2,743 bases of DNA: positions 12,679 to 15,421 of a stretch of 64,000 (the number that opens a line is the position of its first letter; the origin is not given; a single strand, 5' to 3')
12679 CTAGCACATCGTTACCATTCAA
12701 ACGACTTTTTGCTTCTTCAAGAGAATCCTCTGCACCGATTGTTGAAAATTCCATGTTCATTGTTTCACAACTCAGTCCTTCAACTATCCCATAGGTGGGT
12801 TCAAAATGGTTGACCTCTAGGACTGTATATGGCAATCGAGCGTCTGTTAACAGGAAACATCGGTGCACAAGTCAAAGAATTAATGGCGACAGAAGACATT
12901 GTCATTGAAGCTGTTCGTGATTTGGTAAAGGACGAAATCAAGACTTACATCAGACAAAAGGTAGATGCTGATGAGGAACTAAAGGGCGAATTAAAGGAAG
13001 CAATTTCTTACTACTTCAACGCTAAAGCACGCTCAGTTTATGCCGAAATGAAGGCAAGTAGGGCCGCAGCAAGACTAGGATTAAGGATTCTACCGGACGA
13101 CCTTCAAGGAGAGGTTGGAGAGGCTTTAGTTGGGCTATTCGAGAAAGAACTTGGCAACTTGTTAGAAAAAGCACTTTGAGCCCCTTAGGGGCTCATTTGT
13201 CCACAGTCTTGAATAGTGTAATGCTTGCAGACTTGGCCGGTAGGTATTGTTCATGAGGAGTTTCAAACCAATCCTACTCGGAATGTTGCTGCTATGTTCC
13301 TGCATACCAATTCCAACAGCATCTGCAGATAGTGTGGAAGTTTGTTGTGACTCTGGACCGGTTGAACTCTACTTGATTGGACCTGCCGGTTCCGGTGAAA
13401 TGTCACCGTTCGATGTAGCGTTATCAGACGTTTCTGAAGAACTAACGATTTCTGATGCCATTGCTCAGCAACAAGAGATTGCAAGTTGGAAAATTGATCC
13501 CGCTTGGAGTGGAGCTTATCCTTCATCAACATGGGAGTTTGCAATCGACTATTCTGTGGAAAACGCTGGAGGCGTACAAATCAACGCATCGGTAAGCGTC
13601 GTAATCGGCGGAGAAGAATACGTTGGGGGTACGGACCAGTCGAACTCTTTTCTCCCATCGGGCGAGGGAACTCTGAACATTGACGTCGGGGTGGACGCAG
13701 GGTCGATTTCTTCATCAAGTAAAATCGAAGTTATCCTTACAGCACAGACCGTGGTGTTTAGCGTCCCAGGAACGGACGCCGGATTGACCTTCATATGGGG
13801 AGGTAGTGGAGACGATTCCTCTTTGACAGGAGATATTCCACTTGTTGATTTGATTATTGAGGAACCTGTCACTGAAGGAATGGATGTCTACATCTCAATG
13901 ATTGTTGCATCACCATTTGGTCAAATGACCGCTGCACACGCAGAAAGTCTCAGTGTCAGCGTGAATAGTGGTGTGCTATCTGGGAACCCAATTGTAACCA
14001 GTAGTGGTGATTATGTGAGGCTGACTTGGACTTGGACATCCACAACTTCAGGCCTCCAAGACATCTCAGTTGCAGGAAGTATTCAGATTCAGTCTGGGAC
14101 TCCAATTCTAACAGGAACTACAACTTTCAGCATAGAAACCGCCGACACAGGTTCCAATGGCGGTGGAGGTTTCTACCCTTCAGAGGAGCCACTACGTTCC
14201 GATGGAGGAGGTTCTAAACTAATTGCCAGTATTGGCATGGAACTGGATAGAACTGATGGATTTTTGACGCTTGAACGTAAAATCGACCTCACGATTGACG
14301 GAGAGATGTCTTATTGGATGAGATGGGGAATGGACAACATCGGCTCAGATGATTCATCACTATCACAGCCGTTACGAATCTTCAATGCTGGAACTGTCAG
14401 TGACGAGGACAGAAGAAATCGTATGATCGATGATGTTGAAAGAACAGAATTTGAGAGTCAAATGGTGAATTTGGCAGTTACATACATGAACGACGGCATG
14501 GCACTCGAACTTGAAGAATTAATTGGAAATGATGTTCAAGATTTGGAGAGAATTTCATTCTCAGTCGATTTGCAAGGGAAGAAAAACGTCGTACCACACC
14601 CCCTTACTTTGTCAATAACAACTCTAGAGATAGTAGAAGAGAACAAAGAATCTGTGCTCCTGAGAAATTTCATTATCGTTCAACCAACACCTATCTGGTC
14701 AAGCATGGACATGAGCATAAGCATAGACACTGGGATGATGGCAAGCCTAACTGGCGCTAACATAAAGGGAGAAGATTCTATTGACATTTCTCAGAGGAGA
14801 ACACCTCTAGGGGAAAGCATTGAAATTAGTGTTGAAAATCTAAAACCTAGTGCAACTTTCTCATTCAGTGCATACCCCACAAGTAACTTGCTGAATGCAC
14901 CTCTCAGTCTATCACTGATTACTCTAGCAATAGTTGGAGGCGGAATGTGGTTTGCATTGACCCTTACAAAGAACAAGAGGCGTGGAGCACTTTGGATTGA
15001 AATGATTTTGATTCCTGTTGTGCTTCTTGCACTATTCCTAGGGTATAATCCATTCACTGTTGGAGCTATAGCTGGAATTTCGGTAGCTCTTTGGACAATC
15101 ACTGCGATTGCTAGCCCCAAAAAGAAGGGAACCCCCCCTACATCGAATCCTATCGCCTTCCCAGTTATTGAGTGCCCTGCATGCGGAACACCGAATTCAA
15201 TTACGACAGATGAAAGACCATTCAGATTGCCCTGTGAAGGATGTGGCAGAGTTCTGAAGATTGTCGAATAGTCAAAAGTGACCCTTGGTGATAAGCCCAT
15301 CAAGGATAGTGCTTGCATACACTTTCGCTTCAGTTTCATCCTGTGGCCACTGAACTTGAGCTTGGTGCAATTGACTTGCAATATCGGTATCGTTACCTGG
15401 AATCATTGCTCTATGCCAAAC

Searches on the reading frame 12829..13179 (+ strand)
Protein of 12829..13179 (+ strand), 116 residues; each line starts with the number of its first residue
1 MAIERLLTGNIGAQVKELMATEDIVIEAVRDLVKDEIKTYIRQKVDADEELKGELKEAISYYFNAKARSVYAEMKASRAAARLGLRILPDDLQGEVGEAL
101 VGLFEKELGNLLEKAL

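Call 44: search_protein_families(library=pfam, proteins=[window:12829-13179:+], max_evalue=0.01)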
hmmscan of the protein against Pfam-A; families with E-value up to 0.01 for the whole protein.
window:12829-13179:+ (116 aa): 1 family
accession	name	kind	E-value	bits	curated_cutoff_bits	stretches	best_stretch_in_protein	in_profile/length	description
PF11867.13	T1RH-like_C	-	0.00046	20.1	26.8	1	15-70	160-216/329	Type I restriction enzyme HindI endonuclease subunit-like, C-terminal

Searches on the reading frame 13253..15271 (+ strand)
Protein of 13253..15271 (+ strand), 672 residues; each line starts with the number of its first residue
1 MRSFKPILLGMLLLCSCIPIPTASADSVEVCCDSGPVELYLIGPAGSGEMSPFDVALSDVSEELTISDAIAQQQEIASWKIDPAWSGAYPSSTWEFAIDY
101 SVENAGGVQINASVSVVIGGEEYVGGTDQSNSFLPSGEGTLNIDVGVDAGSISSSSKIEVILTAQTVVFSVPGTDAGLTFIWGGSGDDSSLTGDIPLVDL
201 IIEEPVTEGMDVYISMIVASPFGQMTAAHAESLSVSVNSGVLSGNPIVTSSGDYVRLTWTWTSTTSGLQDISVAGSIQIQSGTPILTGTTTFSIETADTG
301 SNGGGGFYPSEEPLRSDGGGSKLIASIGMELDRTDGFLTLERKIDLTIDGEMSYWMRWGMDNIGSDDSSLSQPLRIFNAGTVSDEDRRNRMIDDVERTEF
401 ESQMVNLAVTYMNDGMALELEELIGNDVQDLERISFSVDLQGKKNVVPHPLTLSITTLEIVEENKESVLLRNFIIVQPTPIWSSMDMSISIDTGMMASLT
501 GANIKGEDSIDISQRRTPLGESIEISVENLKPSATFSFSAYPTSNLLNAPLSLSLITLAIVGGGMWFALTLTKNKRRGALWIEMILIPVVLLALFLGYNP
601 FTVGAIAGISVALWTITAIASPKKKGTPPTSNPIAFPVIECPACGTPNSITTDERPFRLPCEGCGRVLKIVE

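Call 44: search_protein_families(library=pfam, proteins=[window:13253-15271:+], max_evalue=0.01)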
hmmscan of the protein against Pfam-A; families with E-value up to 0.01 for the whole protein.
window:13253-15271:+ (672 aa): 1 family
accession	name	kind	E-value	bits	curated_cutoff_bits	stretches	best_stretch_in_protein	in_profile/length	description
PF08271.17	Zn_Ribbon_TF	-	0.0019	18.2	29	1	640-669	2-30/43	TFIIB zinc-binding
